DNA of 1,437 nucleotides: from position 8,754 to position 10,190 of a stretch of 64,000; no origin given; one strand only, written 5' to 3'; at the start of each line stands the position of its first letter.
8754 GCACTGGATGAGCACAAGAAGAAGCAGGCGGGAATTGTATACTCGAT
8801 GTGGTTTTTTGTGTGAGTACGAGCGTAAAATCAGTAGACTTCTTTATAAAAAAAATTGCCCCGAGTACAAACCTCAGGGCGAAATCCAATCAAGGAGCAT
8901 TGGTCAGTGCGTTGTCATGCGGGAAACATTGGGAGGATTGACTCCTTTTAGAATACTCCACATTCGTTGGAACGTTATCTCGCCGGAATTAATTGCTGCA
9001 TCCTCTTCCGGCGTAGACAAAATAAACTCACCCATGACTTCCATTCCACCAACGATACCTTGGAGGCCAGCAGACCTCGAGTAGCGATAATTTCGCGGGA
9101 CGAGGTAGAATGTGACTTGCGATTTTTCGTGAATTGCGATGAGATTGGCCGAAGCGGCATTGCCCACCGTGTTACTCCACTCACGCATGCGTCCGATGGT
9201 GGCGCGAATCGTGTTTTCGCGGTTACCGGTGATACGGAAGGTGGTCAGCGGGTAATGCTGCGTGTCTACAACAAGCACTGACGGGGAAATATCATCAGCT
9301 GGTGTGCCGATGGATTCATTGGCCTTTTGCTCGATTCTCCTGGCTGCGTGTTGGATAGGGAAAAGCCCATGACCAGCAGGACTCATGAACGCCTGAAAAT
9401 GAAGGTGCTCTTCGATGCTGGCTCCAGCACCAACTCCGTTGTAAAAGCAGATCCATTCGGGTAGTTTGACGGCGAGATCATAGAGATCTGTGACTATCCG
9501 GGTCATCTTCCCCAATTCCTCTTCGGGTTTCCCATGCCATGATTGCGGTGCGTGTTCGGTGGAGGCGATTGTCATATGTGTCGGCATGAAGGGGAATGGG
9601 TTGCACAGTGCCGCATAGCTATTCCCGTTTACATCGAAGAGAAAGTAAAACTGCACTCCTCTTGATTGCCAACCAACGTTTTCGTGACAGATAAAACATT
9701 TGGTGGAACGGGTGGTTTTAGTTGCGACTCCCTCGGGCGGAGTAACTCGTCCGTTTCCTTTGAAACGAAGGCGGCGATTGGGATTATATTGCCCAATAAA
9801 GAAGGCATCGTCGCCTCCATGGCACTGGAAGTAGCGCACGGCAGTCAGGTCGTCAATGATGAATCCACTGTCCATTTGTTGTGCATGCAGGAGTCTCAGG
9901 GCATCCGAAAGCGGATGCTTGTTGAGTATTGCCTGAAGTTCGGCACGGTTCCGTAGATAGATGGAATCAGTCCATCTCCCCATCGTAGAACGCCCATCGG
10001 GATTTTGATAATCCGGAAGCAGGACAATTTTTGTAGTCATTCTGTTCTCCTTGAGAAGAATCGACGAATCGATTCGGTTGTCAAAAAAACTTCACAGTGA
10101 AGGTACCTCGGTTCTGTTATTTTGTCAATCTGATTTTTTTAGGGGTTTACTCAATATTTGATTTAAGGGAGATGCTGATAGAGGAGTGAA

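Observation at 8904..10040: GDPGP1/VTC2-like HIT-family phosphorylase in a GC-rich island on the opposite strand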

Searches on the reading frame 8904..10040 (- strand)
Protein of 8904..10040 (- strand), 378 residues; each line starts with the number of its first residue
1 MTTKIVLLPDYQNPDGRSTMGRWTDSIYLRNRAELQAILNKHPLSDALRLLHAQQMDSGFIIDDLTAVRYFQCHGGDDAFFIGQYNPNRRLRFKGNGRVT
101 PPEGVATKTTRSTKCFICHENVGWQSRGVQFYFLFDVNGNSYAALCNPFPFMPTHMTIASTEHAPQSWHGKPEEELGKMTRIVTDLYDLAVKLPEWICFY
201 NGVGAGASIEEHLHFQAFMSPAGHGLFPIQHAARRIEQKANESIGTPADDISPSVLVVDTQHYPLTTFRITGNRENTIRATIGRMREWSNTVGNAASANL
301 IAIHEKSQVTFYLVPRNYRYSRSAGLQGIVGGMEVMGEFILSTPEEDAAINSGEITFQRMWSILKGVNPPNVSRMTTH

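Call 3: search_protein_families(library=pfam, proteins=[window:8904-10040:-], max_evalue=10)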
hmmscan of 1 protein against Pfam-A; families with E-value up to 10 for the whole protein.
window:8904-10040:- (378 aa): 1 family
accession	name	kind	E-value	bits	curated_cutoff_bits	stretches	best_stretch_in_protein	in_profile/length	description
PF16269.10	DUF4922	-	3.6e-20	72.8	23.6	1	101-218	46-145/146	Domain of unknown function (DUF4922)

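Call 4: search_protein_families(library=ncbifam, proteins=[window:8904-10040:-], max_evalue=10)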
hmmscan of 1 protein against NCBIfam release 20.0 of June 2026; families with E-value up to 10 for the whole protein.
window:8904-10040:- (378 aa): 1 family
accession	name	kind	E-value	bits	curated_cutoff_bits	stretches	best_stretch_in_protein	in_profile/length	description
NF003632.0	PRK05270.2-1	equivalog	0.065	11.7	865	1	113-238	193-307/515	UDP-glucose--hexose-1-phosphate uridylyltransferase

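Call 5: search_solved_structures(query=window:8904-10040:-, max_evalue=10, show_alignments=3)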
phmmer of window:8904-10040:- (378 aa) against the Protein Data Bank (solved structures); distinct sequences matched with E-value up to 10: 4.
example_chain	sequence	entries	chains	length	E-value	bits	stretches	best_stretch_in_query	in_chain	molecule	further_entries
4i5t_A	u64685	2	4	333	0.076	15.4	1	135-222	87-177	5',5'''-P-1,P-4-tetraphosphate phosphorylase 2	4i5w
2okt_A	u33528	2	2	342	0.44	12.9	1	122-170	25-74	O-succinylbenzoic acid synthetase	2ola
3h70_A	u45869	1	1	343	0.44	12.9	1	122-170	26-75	O-succinylbenzoic acid (OSB) synthetase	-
4i5v_A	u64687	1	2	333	1.6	11.1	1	135-221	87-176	5',5'''-P-1,P-4-tetraphosphate phosphorylase 2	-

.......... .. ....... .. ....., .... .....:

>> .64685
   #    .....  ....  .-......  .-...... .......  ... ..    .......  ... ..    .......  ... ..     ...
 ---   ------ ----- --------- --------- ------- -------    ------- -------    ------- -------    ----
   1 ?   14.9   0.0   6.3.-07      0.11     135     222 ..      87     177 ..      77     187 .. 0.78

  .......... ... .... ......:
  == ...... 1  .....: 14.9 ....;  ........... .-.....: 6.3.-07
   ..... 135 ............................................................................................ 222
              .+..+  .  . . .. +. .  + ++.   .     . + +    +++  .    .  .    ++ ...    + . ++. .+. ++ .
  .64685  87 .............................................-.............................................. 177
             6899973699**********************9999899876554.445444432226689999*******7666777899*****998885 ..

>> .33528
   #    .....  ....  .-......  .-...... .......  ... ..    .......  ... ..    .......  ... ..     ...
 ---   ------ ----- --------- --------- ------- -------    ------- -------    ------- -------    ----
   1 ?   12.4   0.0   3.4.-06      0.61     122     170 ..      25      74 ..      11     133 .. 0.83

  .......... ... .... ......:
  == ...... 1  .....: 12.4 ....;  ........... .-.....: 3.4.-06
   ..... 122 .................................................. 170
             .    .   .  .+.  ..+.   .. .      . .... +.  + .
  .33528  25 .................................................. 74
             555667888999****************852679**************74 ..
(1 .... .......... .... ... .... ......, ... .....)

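Call 6: find_homologous_proteins(query=window:8904-10040:-, max_evalue=0.001)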
Query window:8904-10040:- (378 aa): 57 proteins with E <= 0.001 among 1966 candidates.
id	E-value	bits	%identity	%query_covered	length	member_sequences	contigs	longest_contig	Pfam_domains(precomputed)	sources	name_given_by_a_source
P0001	6.8e-262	886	100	100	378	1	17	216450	PF16269.11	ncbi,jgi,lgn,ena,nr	ncbi:MAG: DUF4922 domain-containing protein [Candidatus Moranbacteria bacterium]|jgi:hypothetical pr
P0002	1.3e-173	596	67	100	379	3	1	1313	PF16269.11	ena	-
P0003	4.7e-162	558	66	98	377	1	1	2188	PF16269.11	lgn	-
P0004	5.0e-152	525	60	99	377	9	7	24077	PF16269.11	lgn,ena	-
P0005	2.3e-150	519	60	99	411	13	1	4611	PF16269.11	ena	-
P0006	1.1e-147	510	59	99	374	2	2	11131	PF16269.11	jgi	-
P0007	5.7e-145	501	58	99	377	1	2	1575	PF16269.11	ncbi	-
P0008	2.8e-138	479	61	89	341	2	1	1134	PF16269.11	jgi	jgi:hypothetical protein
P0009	6.4e-132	458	54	97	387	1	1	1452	PF16269.11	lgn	-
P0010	6.5e-132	458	57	97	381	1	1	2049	PF16269.11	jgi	-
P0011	1.0e-131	458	55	98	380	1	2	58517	PF16269.11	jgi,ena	jgi:hypothetical protein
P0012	1.1e-131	458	55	98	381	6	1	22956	PF16269.11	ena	-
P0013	7.3e-130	452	56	97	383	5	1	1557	PF16269.11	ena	-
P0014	7.9e-130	452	54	98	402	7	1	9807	PF16269.11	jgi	-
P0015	2.1e-129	450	54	99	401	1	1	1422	PF16269.11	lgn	-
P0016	3.9e-129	449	55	97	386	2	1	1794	PF16269.11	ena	-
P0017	7.3e-129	448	54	98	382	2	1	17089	PF16269.11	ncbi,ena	-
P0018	4.3e-125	436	53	98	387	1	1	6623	PF16269.11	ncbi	-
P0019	1.8e-121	424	50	98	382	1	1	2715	PF16269.11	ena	-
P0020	3.5e-118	413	50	98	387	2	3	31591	PF16269.11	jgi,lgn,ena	jgi:hypothetical protein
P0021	3.0e-113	397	49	99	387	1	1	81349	PF16269.11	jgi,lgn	jgi:hypothetical protein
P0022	1.3e-110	388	47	100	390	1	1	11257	PF16269.11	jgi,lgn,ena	-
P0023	7.4e-108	379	49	94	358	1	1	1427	PF16269.11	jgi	jgi:hypothetical protein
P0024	2.5e-105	371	47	96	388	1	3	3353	PF16269.11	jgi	jgi:diadenosine tetraphosphate (Ap4A) HIT family hydrolase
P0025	5.4e-104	367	48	97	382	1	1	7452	PF16269.11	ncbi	-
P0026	2.8e-100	354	46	97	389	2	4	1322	PF16269.11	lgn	-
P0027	1.5e-99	352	46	96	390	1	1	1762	PF16269.11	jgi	jgi:hypothetical protein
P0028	7.7e-99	350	47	96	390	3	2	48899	PF16269.11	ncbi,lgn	-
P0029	9.8e-99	349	45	96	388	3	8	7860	PF16269.11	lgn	-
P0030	4.9e-98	347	45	96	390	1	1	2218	PF16269.11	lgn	-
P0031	1.4e-97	345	46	96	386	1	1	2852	PF16269.11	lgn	-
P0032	2.7e-97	344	46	99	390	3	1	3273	PF16269.11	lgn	-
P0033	6.1e-97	343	45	96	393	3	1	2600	PF16269.11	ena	-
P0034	1.1e-96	342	45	97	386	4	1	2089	PF16269.11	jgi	jgi:hypothetical protein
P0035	1.6e-96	342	46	96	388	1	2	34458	PF16269.11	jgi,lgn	jgi:diadenosine tetraphosphate (Ap4A) HIT family hydrolase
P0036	5.4e-96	340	45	97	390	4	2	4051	PF16269.11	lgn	-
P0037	7.3e-96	340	46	97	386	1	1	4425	PF16269.11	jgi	jgi:hypothetical protein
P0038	8.5e-93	330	45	98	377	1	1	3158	PF16269.11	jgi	jgi:hypothetical protein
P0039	1.1e-92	329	45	96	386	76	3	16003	PF16269.11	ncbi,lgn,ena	-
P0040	2.2e-91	325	45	99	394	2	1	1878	PF16269.11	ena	-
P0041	5.8e-91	324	43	99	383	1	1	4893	PF16269.11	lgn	-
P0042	6.2e-91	324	44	96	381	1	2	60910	PF16269.11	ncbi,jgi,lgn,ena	ncbi:MAG: DUF4922 domain-containing protein [Caldilineales bacterium]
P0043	8.2e-91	323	46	89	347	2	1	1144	PF16269.11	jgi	jgi:hypothetical protein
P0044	2.1e-90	322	44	97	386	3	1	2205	PF16269.11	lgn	-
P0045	1.7e-88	315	42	96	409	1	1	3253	PF16269.11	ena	-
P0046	4.2e-86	308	56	64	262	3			PF16269.11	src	-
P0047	7.6e-79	284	42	94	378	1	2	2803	PF16269.11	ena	-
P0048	4.5e-65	238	38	92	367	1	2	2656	PF16269.11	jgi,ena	jgi:hypothetical protein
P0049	1.2e-63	234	39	92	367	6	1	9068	PF16269.11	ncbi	-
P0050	4.6e-63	232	50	58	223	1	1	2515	PF16269.11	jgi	jgi:hypothetical protein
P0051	6.0e-63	231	38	92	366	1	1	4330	PF16269.11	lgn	-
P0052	1.3e-62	230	38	85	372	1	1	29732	PF16269.11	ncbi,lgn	-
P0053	7.3e-53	198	36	90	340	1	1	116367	PF16269.11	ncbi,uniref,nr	ncbi:DUF4922 domain-containing protein [Wenzhouxiangella sp. XN79A]|uniref:DUF4922 domain-containing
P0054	1.5e-49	187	37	88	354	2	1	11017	PF16269.11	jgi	jgi:diadenosine tetraphosphate (Ap4A) HIT family hydrolase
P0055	2.5e-47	180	35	85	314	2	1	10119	PF16269.11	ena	-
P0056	9.7e-47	178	33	91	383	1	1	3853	PF16269.11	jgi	jgi:ATP adenylyltransferase/5',5'''-P-1,P-4-tetraphosphate phosphorylase II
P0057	2.2e-29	121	31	88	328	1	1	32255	PF16269.11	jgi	jgi:hypothetical protein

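Call 13: find_encoding_contigs(protein=P0001, flank=10000, max_places=6)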
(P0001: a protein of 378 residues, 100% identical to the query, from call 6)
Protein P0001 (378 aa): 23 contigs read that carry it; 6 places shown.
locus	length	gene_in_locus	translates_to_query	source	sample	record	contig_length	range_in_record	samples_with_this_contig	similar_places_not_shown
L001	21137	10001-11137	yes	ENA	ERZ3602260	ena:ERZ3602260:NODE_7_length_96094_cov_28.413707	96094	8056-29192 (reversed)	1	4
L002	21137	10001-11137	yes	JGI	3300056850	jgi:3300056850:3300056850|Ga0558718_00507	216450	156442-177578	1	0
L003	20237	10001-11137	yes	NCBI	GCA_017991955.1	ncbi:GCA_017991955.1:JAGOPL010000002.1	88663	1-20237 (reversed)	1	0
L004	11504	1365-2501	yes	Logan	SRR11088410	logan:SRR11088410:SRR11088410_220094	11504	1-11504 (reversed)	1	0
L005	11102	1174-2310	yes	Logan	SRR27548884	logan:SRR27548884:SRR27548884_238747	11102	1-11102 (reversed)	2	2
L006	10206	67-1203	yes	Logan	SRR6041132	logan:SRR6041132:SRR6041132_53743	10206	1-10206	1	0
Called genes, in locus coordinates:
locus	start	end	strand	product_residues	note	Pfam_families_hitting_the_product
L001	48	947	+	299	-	PF07478:Dala_Dala_lig_C, PF08443:RimK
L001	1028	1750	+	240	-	PF00005:ABC_tran, PF13304:AAA_21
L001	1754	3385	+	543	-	PF16949:ABC_tran_2, PF01061:ABC2_membrane (weak)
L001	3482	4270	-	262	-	PF01978:TrmB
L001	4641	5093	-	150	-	-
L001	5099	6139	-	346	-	-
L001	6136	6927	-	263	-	PF00069:Pkinase, PF07714:PK_Tyr_Ser-Thr, PF01636:APH (weak), PF03109:ABC1 (faint)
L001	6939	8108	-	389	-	PF01467:CTP_transf_like, PF01121:CoaE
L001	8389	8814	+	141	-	PF13473:Cupredoxin_1, PF00127:Copper-bind (faint)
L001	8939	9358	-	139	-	PF08327:AHSA1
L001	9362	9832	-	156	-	PF06983:3-dmu-9_3-mt, PF00903:Glyoxalase (weak)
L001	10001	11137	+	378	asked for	PF16269:DUF4922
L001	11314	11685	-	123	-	PF02411:MerT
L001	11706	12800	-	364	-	PF01625:PMSR, PF01641:SelR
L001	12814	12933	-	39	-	-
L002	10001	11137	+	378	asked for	PF16269:DUF4922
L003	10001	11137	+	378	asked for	PF16269:DUF4922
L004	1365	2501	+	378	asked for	PF16269:DUF4922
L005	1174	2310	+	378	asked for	PF16269:DUF4922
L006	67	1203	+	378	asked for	PF16269:DUF4922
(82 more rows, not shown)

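Call 18: find_encoding_contigs(protein=P0021, flank=8000, max_places=2)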
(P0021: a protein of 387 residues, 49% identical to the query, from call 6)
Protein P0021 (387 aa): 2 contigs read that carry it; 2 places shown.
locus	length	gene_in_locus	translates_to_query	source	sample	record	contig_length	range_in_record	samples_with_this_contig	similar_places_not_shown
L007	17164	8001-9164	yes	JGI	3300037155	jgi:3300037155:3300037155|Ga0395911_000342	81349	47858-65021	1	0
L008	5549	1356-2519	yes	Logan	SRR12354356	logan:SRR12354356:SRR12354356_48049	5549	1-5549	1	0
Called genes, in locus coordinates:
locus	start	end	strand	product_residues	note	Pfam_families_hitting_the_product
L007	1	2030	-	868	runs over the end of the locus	PF00005:ABC_tran (faint), PF02463:SMC_N (faint), PF03193:RsgA_GTPase (faint), PF13191:AAA_16 (faint), PF13304:AAA_21 (faint), PF13555:AAA_29 (faint), PF20703:nSTAND1 (faint), PF17760:UvrA_inter, +1 more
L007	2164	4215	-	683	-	PF00270:DEAD (faint), PF04851:ResIII, PF17757:UvrB_inter, PF27431:UvrB_3rd, PF00271:Helicase_C, PF12344:UvrB, PF02151:UVR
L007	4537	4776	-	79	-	-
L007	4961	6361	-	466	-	-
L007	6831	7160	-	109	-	-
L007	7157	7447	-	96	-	-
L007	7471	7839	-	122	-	-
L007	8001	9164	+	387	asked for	PF16269:DUF4922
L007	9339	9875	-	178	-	-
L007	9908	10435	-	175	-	-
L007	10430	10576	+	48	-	-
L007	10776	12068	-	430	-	-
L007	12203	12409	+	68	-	-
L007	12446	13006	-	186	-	-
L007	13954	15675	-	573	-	PF05496:RuvB_N (faint), PF13177:DNA_pol3_delta2, PF13401:AAA_22 (faint), PF00004:AAA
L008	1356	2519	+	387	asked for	PF16269:DUF4922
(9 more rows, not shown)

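Call 19: find_encoding_contigs(protein=P0042, flank=8000, max_places=2)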
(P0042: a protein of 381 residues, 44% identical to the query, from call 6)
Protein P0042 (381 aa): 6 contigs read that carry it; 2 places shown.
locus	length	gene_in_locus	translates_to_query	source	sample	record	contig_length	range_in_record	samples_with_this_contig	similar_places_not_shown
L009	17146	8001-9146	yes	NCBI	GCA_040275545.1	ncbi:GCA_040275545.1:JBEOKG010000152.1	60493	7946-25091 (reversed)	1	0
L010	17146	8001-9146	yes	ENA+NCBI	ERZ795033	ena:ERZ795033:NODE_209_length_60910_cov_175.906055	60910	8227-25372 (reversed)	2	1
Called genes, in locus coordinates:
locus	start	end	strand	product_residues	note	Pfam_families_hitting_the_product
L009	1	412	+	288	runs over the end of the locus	PF10672:Methyltrans_SAM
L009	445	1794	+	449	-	PF13660:DUF4147, PF05161:MOFRL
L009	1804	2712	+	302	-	PF03631:Virul_fac_BrkB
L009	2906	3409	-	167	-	PF00633:HHH (faint), PF12836:HHH_3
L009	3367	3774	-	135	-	-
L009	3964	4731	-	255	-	PF01145:Band_7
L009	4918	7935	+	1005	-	PF00912:Transgly, PF00905:Transpeptidase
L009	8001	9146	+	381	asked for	PF16269:DUF4922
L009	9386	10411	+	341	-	PF01628:HrcA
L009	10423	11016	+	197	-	PF01025:GrpE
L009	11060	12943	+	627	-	PF00012:HSP70, PF06723:MreB_Mbl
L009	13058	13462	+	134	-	-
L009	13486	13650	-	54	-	-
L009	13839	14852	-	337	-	PF03773:ArsP_1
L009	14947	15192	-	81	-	PF13192:Thioredoxin_3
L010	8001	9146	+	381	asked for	PF16269:DUF4922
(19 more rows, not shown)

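Call 20: find_encoding_contigs(protein=P0011, flank=8000, max_places=2)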
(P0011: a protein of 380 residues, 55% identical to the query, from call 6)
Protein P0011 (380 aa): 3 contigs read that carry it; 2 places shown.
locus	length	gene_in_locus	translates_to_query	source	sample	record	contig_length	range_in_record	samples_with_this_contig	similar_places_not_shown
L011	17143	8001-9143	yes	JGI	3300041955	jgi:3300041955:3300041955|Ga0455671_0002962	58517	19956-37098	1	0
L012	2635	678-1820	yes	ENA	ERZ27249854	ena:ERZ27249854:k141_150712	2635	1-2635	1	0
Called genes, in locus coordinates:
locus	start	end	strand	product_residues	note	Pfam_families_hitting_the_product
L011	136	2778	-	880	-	PF00005:ABC_tran (faint), PF02463:SMC_N (faint), PF13191:AAA_16 (faint), PF13304:AAA_21 (faint), PF13555:AAA_29 (faint), PF20703:nSTAND1 (faint), PF17760:UvrA_inter, PF00684:DnaJ_CXXCXGXG (faint)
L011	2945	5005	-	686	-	PF00270:DEAD (faint), PF04851:ResIII, PF17757:UvrB_inter, PF27431:UvrB_3rd, PF00271:Helicase_C, PF12344:UvrB, PF02151:UVR (weak)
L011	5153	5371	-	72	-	-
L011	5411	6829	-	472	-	-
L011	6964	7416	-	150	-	-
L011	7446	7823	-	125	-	-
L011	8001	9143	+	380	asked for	PF16269:DUF4922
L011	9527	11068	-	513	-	PF05496:RuvB_N (faint), PF13177:DNA_pol3_delta2, PF13191:AAA_16 (faint), PF00004:AAA, PF13401:AAA_22 (faint), PF22608:DNAX_ATPase_lid (weak), PF12169:DNA_pol3_gamma3 (faint)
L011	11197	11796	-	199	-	-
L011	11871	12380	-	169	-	PF07884:VKOR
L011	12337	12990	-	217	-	PF13462:Thioredoxin_4, PF01323:DSBA, PF13743:Thioredoxin_5 (faint)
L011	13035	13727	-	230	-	PF10648:Gmad2, PF27854:Heavy_Cys_CGP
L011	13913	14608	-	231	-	PF04452:Methyltrans_RNA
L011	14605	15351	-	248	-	PF12146:Hydrolase_4 (weak), PF00326:Peptidase_S9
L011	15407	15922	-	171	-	PF00588:SpoU_methylase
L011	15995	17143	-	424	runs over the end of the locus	PF00270:DEAD, PF04851:ResIII (weak), PF00271:Helicase_C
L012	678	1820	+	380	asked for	PF16269:DUF4922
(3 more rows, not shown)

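Call 21: predict_structure(alignment_id=A1)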
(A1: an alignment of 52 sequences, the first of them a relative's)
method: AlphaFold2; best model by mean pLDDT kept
length: 378 residues; sequences in the alignment: 52
mean_pLDDT: 93.8   pTM: 0.92
mean pLDDT of the five models: 93.8, 93.3, 92.9, 92.0, 91.5
residues with pLDDT >= 90: 327; 70-90: 39; 50-70: 12; < 50: 0
segments of 3 or more residues with pLDDT < 50: none
pLDDT, mean of each block of 10 residues (from residue 1): 79 97 97 98 98 96 91 95 94 87 96 95 96 98 95 96 97 97 99 97 94 97 95 94 74 91 97 97 97 97 97 96 75 95 94 96 94 85
secondary structure, 60 per line:
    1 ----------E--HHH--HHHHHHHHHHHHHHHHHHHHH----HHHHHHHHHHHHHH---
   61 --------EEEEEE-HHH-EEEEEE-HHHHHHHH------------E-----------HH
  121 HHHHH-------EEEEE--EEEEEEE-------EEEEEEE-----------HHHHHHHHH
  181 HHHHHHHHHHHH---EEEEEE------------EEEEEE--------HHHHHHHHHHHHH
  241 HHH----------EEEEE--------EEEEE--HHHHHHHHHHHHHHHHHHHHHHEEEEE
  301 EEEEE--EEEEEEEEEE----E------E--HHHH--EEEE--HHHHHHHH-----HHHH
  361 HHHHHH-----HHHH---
elements in order: H19-39 H44-57 E69-74 E80-85 H87-94 H119-125 E133-137 E140-146 E154-160 H172-192 E196-201 E214-219 H228-243 E254-258 E267-271 H274-295 E296-305 E308-317 H332-335 E338-341 H344-351 H357-366 H372-375
